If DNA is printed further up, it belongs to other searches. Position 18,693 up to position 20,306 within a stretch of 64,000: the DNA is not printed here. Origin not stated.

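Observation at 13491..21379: Candidate novel aromatic catabolic system: hydroquinone dioxygenase + LLM monooxygenase divergent from a CoA-ligase / Ltp2-DUF35 aldolase / crotonase arm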

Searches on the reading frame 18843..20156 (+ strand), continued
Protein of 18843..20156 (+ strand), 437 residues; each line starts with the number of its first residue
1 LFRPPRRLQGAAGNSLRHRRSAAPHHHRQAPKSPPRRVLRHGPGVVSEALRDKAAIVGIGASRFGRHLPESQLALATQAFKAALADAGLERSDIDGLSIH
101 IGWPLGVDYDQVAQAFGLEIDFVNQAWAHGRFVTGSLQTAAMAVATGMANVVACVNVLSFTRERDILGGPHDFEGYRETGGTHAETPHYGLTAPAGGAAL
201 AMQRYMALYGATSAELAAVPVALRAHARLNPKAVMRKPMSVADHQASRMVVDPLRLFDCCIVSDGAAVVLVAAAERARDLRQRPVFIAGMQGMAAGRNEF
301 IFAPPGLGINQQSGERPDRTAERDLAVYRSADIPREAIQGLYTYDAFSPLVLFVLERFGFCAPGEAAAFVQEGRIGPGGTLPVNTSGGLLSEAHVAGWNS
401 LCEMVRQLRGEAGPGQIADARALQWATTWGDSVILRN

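Call 42: search_solved_structures(query=window:18984-20156:+, max_evalue=1e-18, show_alignments=5)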
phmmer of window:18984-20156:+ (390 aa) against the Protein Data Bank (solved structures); distinct sequences matched with E-value up to 1e-18: 8.
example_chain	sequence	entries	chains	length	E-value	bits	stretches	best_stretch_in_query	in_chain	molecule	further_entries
6ok1_A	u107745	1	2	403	5.1e-61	209.9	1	5-371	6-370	Lipid-transfer protein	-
4u4e_A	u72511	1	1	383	4.1e-50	174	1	3-367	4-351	Thiolase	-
7yvy_A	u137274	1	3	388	4.2e-29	104.9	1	6-374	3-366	Acetyl-CoA acetyltransferase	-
9myr_A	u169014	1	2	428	1.8e-28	102.8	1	3-371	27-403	Nonspecific lipid-transfer protein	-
7pxp_C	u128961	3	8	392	8.2e-26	94.1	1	6-373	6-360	Benzoylsuccinyl-CoA thiolase subunit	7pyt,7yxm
6hsj_A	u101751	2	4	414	6.5e-21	77.9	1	2-387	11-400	SCP2-thiolase (type-1)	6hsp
6hrv_A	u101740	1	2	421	6.9e-21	77.8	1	2-387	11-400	SCP2-thiolase (type-1)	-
6esq_A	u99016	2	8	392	2e-19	73.1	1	5-354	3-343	acetoacetyl-CoA thiolase | Acetyl-CoA acetyltransferase thiolase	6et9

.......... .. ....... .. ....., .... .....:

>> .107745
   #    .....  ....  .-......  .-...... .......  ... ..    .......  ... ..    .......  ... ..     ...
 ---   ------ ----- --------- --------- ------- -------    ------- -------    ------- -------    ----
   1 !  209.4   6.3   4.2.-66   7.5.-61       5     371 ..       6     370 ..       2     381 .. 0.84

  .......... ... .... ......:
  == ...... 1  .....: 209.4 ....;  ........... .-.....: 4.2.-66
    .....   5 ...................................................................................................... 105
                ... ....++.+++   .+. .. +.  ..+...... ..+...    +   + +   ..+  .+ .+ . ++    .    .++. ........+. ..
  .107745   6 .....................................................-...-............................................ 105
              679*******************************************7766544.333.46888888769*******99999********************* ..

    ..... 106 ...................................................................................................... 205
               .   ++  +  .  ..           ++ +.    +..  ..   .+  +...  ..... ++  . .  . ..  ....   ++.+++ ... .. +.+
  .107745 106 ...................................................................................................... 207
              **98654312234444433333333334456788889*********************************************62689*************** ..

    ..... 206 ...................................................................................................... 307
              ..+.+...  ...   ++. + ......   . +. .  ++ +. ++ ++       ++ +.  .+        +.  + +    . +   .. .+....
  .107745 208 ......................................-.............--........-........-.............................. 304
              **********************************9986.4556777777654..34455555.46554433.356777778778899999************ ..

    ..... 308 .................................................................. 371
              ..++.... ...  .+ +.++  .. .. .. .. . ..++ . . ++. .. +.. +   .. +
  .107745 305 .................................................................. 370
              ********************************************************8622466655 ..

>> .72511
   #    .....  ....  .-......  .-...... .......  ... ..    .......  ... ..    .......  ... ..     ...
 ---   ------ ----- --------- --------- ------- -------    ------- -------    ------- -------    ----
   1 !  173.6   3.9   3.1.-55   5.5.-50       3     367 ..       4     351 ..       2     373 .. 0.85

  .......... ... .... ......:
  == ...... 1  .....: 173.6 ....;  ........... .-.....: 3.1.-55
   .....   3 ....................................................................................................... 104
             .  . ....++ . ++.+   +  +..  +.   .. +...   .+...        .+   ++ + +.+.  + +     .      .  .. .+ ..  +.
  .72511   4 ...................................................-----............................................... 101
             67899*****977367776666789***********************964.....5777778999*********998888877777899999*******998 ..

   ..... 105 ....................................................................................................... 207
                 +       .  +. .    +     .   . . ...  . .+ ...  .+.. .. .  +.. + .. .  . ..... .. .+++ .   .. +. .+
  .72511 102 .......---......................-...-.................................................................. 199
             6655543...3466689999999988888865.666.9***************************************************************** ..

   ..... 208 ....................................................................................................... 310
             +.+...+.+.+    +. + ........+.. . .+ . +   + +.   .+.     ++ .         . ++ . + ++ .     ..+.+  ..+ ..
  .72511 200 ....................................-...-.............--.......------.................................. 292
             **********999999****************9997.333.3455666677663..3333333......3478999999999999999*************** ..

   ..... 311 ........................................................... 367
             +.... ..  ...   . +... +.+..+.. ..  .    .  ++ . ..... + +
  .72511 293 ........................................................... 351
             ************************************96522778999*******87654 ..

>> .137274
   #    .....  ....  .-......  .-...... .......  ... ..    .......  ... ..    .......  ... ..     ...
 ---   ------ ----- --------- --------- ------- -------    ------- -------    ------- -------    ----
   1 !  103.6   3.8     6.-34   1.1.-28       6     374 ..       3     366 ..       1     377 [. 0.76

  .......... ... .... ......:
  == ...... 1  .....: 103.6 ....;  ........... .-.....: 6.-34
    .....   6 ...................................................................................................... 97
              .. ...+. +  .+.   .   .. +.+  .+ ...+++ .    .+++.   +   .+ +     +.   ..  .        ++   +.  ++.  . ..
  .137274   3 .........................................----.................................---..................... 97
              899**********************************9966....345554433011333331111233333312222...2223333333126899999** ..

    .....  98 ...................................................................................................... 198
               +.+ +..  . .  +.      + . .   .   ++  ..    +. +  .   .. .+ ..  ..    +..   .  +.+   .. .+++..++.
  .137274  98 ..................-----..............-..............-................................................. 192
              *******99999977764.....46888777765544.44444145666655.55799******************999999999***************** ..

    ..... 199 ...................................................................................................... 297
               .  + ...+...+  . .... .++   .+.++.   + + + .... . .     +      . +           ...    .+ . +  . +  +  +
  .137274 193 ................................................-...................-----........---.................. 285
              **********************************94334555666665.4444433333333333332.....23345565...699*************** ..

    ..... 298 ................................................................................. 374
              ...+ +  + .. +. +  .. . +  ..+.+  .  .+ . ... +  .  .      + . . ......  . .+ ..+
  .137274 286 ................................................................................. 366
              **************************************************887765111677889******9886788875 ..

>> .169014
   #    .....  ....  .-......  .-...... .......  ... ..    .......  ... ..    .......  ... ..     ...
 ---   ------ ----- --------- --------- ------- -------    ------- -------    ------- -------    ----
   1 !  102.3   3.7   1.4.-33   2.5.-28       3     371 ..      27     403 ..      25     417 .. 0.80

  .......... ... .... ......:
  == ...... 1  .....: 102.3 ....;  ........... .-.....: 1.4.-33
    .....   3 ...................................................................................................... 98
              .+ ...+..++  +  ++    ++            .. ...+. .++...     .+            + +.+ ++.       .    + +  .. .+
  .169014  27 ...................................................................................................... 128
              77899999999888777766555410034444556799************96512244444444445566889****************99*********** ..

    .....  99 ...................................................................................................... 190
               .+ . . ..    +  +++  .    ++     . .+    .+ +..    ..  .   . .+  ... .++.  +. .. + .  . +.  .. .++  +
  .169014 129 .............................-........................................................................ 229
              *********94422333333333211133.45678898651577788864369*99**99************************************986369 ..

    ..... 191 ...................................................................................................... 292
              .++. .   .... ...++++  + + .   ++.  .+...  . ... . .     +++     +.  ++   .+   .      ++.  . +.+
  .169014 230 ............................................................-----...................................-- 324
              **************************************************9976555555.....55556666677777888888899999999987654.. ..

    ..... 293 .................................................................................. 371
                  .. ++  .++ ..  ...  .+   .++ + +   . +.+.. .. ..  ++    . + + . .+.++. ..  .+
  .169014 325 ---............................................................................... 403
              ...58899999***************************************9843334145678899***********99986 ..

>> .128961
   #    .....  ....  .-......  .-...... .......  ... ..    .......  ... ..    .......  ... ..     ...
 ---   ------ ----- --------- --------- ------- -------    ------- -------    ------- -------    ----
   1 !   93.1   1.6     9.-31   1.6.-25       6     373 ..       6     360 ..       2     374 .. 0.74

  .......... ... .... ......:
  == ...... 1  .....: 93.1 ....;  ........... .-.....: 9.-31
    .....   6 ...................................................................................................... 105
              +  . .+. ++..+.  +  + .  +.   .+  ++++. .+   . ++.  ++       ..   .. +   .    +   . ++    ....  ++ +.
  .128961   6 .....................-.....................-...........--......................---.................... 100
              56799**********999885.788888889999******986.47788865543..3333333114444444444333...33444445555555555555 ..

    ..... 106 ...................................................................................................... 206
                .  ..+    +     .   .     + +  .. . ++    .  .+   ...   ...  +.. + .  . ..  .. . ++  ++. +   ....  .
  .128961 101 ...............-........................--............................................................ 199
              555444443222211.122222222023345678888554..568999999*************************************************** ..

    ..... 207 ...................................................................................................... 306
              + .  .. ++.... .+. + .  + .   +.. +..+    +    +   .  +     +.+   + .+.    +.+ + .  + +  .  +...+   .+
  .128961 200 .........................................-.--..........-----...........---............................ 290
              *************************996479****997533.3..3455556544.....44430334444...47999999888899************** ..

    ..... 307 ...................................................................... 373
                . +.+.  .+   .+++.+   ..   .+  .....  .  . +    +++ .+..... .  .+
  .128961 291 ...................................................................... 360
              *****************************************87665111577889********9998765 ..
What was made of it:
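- On Ltp2/Sal thiolase-fold aldolases: Phe aligns with the Cys of the 7YVY thiolase (call 42).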

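Call 51: search_dna_similar(query=window:18984-20156:+, collection=plasmids, mode=protein, max_rows=25, max_evalue=1e-40)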
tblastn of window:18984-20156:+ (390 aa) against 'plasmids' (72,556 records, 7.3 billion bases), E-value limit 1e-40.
Records with a match: 18; places in all: 21; records where one place covers at least 80% of the query: 18.
Best place of each record, by identity: <60% 18.
By first word of the organism name: Rhodococcus 7; Sphingopyxis 3; Natronosalvus 1; Variovorax 1; Bosea 1; Chelativorans 1; Prescottella 1; Sinorhizobium 1; Paraburkholderia 1; Rhizorhabdus 1.
By predicted mobility (MOB-suite, as given by PLSDB): non-mobilizable 10; conjugative 5; mobilizable 3.
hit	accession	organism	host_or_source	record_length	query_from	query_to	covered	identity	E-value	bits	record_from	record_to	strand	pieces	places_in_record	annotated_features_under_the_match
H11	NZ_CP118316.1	Rhodococcus sp. DK180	pure culture,crude oil-contaminated soil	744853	6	390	99%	51.3%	1e-92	311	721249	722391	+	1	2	thiolase family protein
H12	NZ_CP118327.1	Rhodococcus sp. DK17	pure culture,crude oil-contaminated soil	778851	6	390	99%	51.3%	1e-92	311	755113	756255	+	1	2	thiolase family protein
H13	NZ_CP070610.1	Rhodococcus koreensis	cell culture,rhizosphere of apple ...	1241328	3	390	99%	43.5%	6e-72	251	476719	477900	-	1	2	record has no annotation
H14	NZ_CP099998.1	Natronosalvus halobius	cell culture,sediment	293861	41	390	90%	45.5%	8e-79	271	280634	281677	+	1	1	thiolase family protein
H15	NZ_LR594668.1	Variovorax sp. SRS16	linuron-contaminated soil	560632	3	373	95%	41.2%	3e-49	186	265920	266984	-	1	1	thiolase family protein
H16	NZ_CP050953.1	Rhodococcus sp. DMU1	cell culture,activated sludge in our lab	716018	1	390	100%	38.9%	3e-46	176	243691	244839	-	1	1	transporter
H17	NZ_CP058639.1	Rhodococcus sp. ZPP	cell culture,soil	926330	3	384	98%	39.6%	4e-45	174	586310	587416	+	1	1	thiolase family protein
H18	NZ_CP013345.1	Sphingopyxis macrogoltabida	whole organism,activated sludge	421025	3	390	99%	37.8%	2e-43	169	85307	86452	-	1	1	hypothetical protein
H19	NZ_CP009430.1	Sphingopyxis macrogoltabida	soil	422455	3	390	99%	37.8%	2e-43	169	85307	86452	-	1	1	hypothetical protein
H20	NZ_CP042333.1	Bosea sp. F3-2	soybean,soil sample,rhizosphere soil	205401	2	389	99%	37.3%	4e-44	171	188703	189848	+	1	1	acetyl-CoA acetyltransferase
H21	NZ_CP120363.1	Chelativorans sp. AA-79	single cell,petroleum contaminated soil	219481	2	390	100%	37.2%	3e-41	162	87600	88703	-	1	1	thiolase family protein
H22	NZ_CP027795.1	Prescottella equi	tissue,soil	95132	3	384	98%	37.7%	2e-44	172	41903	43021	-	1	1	transporter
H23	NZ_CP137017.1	Sinorhizobium fredii GR64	Phaseolus vulgaris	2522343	8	380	96%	38.1%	1e-41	163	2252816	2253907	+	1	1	record has no annotation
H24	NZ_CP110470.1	Rhodococcus opacus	cell culture,Soil contaminated by oil ...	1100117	6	371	94%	38.6%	9e-46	175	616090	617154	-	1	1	record has no annotation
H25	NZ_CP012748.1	Paraburkholderia caribensis MBA4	soil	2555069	1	387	99%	36.2%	4e-48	182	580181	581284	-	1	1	none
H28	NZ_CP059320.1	Rhizorhabdus wittichii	Enrichment culture,Wastewater treatment ...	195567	3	365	93%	38.3%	5e-41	161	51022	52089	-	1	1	lipid-transfer protein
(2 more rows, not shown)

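Call 53: get_annotated_region(hit=H28, flank=7000)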
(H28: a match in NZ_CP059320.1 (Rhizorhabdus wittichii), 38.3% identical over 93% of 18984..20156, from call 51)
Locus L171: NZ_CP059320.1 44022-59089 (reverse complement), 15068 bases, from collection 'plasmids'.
description: Rhizorhabdus wittichii strain MPO218 plasmid pIBU218, complete sequence
organism: Rhizorhabdus wittichii (NCBI taxid 160791)
taxonomy: Bacteria; Pseudomonadota; Alphaproteobacteria; Sphingomonadales; Sphingomonadaceae; Rhizorhabdus; Rhizorhabdus wittichii
host: -; source: Enrichment culture,Wastewater treatment of pharmaceutical company; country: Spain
typing (MOB-suite, as given by PLSDB): conjugative; relaxase MOBF; mating-pair formation MPF_F
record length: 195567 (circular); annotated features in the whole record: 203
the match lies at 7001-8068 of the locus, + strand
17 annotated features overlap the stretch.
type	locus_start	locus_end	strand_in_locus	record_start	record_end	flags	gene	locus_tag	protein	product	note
CDS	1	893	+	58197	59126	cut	-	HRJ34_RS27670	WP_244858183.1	DUF4143 domain-containing protein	-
CDS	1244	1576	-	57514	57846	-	-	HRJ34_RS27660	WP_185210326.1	non-heme iron oxygenase ferredoxin subunit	-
CDS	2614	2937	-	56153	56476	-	-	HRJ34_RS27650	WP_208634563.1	hypothetical protein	-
CDS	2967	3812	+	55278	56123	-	-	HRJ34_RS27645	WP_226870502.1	alpha/beta hydrolase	-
CDS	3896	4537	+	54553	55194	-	-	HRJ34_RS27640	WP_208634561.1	hypothetical protein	-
CDS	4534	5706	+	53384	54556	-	-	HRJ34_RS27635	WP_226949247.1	CaiB/BaiF CoA-transferase family protein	-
CDS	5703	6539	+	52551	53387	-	-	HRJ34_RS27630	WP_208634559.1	enoyl-CoA hydratase-related protein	-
CDS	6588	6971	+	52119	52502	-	-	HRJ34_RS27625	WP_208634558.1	OB-fold domain-containing protein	-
CDS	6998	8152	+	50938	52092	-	-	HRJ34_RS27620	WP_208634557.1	lipid-transfer protein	-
CDS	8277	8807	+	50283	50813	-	-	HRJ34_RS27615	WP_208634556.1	TonB-dependent receptor plug domain-containing protein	-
CDS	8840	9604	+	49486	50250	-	-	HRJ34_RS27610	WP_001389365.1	IS6-like element IS6100 family transposase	GO:0006313 - DNA transposition [Evidence IEA]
CDS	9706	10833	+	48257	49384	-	-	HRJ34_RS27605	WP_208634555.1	tyrosine-type recombinase/integrase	GO:0015074 - DNA integration [Evidence IEA]; GO:0006310 - DNA recombination [Evidence IEA]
CDS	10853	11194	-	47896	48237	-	-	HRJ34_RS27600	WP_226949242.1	c-type cytochrome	-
CDS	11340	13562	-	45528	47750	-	katG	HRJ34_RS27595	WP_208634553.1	catalase/peroxidase HPI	GO:0006979 - response to oxidative stress [Evidence IEA]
CDS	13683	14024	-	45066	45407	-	-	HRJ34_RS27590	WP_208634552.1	c-type cytochrome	-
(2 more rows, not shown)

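Call 54: get_annotated_region(hit=H12, flank=8000)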
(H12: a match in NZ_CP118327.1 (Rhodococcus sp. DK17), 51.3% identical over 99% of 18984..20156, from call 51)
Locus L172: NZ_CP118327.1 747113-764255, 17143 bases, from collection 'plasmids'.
description: Rhodococcus sp. DK17 plasmid pDK3, complete sequence
organism: Rhodococcus sp. DK17 (NCBI taxid 186196)
taxonomy: Bacteria; Actinomycetota; Actinomycetes; Mycobacteriales; Nocardiaceae; Rhodococcus; Rhodococcus sp. DK17
host: -; source: pure culture,crude oil-contaminated soil; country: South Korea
typing (MOB-suite, as given by PLSDB): non-mobilizable
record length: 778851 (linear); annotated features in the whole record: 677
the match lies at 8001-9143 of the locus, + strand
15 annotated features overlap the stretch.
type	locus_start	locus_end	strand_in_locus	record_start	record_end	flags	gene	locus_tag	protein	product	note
CDS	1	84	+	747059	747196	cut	-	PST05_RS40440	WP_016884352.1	DUF6308 family protein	-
CDS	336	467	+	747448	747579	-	-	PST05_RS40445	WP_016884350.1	hypothetical protein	-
CDS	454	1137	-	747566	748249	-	-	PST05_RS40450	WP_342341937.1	Clp protease N-terminal domain-containing protein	-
CDS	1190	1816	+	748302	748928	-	-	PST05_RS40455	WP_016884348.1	TetR/AcrR family transcriptional regulator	-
CDS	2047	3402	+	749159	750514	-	-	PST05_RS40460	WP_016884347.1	MFS transporter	GO:0055085 - transmembrane transport [Evidence IEA]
CDS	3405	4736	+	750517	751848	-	-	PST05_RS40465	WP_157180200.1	MmgE/PrpD family protein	-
CDS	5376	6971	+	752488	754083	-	-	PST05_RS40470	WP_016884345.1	class I adenylate-forming enzyme family protein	-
CDS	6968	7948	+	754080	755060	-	-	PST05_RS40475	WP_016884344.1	cyclase family protein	-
CDS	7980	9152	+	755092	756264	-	-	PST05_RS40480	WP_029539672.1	thiolase family protein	-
CDS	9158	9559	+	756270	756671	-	-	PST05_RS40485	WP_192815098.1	OB-fold domain-containing protein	-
CDS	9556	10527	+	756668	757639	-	-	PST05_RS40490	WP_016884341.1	TIGR03620 family F420-dependent LLM class oxidoreductase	GO:0008150 - biological_process [Evidence IEA]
CDS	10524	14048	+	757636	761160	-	-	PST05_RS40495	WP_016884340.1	indolepyruvate ferredoxin oxidoreductase family protein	-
CDS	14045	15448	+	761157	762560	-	-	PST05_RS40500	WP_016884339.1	FAD-linked oxidase C-terminal domain-containing protein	-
CDS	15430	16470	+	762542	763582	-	-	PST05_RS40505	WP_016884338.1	zinc-binding dehydrogenase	-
CDS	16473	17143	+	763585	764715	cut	-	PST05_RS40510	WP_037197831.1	thiolase family protein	-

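Call 61: search_protein_families(library=pfam, proteins=[L089:1836-2594:-, L089:683-1834:-], max_evalue=0.00001)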
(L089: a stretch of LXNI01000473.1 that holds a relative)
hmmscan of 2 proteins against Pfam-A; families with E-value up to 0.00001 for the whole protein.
L089:1836-2594:- (252 aa): 1 family
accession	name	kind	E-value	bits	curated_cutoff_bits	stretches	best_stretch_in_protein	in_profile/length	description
PF01300.24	Sua5_yciO_yrdC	-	1.9e-08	34.4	25.1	1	31-218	2-178/178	Telomere recombination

L089:683-1834:- (383 aa): 2 families
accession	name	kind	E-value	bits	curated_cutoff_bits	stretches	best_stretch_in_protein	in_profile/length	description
PF13378.12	MR_MLE_C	-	4.6e-53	180.6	29.4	1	162-375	2-219/219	Enolase C-terminal domain-like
PF02746.21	MR_MLE_N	-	1.8e-20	73.7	22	1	44-139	27-117/117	Mandelate racemase / muconate lactonizing enzyme, N-terminal domain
